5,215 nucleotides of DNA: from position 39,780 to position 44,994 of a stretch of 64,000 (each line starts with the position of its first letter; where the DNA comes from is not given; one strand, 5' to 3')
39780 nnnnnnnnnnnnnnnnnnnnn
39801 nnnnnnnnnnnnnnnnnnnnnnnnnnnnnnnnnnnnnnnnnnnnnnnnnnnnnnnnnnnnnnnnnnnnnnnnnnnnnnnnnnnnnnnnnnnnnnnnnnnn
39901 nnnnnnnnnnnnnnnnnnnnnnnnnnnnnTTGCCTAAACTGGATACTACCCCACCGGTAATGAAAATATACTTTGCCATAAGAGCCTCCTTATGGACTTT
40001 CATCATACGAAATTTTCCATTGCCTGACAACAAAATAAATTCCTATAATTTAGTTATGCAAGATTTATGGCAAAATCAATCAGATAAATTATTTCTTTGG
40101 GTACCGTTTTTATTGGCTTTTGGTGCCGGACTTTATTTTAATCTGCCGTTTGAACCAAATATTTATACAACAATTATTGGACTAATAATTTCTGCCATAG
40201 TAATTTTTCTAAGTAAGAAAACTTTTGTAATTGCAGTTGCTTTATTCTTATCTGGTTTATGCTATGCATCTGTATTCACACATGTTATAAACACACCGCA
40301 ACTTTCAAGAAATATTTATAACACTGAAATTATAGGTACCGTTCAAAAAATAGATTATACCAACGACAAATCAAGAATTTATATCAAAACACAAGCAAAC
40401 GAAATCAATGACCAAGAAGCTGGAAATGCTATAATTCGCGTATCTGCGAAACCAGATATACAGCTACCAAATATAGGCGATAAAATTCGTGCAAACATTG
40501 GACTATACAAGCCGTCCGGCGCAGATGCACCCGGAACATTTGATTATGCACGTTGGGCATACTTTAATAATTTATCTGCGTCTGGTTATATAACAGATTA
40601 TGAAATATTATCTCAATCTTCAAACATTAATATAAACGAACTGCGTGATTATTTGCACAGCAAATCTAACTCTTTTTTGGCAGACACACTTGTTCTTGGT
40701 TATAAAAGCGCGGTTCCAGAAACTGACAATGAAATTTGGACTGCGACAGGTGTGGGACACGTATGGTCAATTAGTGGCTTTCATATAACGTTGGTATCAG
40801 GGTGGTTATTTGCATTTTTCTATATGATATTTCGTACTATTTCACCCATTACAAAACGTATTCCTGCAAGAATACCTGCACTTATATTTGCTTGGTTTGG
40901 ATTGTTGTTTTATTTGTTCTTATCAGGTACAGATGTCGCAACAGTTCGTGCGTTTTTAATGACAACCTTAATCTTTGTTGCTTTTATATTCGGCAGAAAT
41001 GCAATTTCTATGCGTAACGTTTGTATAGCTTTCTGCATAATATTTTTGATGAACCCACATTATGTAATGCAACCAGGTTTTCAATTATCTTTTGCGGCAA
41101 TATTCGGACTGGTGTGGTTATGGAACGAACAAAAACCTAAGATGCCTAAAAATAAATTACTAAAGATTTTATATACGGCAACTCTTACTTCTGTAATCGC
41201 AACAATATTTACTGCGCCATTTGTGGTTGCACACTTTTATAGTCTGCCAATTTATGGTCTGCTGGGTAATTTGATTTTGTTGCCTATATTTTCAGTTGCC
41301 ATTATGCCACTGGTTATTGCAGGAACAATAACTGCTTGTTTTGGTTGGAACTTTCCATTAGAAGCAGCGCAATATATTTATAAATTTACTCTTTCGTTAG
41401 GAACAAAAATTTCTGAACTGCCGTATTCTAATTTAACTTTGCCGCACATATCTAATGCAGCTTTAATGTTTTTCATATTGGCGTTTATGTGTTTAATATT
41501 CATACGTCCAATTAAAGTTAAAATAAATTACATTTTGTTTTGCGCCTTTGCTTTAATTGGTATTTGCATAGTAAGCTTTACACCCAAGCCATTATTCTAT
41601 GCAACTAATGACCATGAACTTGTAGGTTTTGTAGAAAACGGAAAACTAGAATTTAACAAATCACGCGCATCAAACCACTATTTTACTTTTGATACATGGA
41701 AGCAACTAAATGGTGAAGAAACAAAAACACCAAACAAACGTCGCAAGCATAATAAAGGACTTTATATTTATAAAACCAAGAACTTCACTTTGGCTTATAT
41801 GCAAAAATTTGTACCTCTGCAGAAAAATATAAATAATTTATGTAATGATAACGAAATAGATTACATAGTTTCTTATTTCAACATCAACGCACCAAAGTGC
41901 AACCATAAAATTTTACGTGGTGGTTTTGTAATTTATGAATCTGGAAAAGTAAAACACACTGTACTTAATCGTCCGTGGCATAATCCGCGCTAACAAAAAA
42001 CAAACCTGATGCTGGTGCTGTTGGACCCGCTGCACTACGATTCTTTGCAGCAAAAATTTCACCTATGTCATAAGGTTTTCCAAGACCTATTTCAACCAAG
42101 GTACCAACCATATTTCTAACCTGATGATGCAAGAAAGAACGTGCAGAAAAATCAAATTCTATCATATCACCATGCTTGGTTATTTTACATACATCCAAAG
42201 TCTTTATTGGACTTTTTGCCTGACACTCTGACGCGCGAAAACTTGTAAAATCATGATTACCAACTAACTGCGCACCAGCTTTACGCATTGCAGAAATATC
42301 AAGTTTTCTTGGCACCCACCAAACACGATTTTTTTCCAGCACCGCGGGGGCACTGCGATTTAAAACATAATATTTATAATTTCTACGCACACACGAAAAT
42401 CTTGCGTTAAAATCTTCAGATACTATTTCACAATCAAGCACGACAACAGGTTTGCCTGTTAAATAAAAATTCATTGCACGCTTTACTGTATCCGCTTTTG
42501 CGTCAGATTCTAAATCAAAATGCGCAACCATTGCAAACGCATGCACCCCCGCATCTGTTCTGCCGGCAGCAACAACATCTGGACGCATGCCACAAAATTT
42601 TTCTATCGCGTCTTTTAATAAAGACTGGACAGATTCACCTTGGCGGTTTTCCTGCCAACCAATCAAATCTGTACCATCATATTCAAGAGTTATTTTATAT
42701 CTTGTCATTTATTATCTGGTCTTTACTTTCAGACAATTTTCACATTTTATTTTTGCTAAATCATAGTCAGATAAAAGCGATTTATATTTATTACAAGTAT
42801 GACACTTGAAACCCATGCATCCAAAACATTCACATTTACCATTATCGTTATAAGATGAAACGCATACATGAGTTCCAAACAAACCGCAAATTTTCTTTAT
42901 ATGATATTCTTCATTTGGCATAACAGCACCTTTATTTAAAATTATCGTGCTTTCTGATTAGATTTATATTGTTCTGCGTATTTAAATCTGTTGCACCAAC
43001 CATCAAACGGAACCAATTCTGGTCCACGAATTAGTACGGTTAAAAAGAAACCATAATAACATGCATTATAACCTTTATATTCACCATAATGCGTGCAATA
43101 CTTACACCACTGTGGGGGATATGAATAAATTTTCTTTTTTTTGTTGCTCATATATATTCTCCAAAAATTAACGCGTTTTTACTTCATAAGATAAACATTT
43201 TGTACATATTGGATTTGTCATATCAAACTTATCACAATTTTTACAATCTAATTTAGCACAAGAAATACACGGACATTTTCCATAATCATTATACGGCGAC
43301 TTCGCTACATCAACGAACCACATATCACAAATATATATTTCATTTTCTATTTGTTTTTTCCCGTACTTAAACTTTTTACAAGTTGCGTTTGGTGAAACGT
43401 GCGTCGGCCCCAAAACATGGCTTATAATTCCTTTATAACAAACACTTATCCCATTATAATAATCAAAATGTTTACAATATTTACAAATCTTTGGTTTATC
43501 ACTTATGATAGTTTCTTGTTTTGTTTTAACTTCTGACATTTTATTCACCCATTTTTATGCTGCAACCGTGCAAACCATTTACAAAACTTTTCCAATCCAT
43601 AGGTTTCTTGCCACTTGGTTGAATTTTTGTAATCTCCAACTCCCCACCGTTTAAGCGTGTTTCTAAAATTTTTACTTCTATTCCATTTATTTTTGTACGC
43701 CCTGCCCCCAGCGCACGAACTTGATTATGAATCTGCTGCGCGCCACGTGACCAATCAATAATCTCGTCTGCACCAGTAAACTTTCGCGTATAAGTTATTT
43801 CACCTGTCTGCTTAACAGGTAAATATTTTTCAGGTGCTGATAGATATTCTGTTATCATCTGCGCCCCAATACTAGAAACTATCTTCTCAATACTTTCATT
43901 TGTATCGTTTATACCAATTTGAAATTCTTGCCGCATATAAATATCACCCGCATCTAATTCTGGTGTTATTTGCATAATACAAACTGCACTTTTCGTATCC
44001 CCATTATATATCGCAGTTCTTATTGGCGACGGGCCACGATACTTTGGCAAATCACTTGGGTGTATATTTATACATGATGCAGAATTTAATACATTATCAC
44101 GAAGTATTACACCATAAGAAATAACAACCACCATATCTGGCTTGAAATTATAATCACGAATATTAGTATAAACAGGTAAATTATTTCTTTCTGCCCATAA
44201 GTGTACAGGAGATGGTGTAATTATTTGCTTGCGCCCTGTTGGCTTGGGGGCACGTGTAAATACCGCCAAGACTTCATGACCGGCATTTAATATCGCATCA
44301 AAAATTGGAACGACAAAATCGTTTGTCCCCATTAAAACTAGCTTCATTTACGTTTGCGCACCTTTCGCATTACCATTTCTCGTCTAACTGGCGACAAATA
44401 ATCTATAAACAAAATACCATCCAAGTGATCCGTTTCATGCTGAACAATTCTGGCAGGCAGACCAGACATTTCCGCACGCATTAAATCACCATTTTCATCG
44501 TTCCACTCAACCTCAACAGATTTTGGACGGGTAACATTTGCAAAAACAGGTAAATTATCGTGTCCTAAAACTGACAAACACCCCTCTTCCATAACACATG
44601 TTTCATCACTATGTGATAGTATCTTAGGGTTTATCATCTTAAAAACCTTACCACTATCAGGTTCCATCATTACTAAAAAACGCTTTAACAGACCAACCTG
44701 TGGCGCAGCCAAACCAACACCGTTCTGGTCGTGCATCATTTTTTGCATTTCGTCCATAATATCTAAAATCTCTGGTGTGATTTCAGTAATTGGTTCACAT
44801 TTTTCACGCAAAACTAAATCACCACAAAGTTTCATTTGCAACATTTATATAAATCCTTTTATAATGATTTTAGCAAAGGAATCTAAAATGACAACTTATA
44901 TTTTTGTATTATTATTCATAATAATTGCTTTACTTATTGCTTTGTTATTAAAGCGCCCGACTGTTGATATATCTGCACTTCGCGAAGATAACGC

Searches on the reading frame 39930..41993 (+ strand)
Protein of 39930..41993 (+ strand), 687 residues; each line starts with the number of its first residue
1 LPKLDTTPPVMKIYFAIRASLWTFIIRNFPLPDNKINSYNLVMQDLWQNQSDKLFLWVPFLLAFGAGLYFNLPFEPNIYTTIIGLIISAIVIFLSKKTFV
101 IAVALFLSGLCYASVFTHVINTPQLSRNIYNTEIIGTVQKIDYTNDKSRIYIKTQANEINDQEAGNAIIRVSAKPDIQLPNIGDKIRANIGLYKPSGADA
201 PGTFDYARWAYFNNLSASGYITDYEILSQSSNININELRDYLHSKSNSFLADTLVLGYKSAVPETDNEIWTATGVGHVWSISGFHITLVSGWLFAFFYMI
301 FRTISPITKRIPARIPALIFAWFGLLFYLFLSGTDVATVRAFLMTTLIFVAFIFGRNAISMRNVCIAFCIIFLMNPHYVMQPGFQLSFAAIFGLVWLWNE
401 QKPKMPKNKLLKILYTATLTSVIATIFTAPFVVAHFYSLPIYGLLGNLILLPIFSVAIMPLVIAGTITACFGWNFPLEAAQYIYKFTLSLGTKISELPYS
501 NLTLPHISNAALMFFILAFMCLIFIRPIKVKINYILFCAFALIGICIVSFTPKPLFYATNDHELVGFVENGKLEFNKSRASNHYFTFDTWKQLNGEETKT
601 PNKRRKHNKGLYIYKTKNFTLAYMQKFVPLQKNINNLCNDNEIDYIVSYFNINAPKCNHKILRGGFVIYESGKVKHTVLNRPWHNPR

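Call 11: search_protein_families(library=pfam, proteins=[window:39930-41993:+], max_evalue=0.001)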
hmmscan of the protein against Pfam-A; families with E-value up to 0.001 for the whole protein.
window:39930-41993:+ (687 aa): 2 families
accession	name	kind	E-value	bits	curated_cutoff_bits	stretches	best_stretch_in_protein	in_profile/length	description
PF03772.21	Competence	-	1.1e-51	176.3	23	1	254-525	1-266/270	Competence protein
PF13567.11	DUF4131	-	1.6e-16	60.9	31.6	1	78-225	9-163/165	Domain of unknown function (DUF4131)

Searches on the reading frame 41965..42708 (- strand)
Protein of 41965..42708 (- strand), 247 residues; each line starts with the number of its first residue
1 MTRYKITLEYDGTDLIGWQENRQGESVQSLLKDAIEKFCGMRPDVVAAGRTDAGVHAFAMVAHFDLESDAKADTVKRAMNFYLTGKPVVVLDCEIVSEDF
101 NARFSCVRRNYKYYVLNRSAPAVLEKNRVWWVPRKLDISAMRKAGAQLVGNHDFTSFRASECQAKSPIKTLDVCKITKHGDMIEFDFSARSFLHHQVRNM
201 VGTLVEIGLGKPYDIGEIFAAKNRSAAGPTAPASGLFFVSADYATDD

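Call 43: search_protein_families(library=pfam, proteins=[window:41965-42708:-], max_evalue=0.001)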
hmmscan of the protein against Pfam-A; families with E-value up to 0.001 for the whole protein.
window:41965-42708:- (247 aa): 1 family
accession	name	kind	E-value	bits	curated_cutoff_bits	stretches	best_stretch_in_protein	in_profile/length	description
PF01416.25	PseudoU_synth_1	-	1.4e-34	119.3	23.3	2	146-243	3-107/108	tRNA pseudouridine synthase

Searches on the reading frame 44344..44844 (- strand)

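Call 43: search_protein_families(library=pfam, proteins=[window:44344-44844:-], max_evalue=0.001)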
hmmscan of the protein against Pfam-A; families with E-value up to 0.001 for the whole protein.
window:44344-44844:- (166 aa): 1 family
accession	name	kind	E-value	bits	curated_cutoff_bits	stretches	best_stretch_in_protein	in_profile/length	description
PF01327.26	Pep_deformylase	-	8.7e-44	149.3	22.8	1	6-155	6-155/156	Polypeptide deformylase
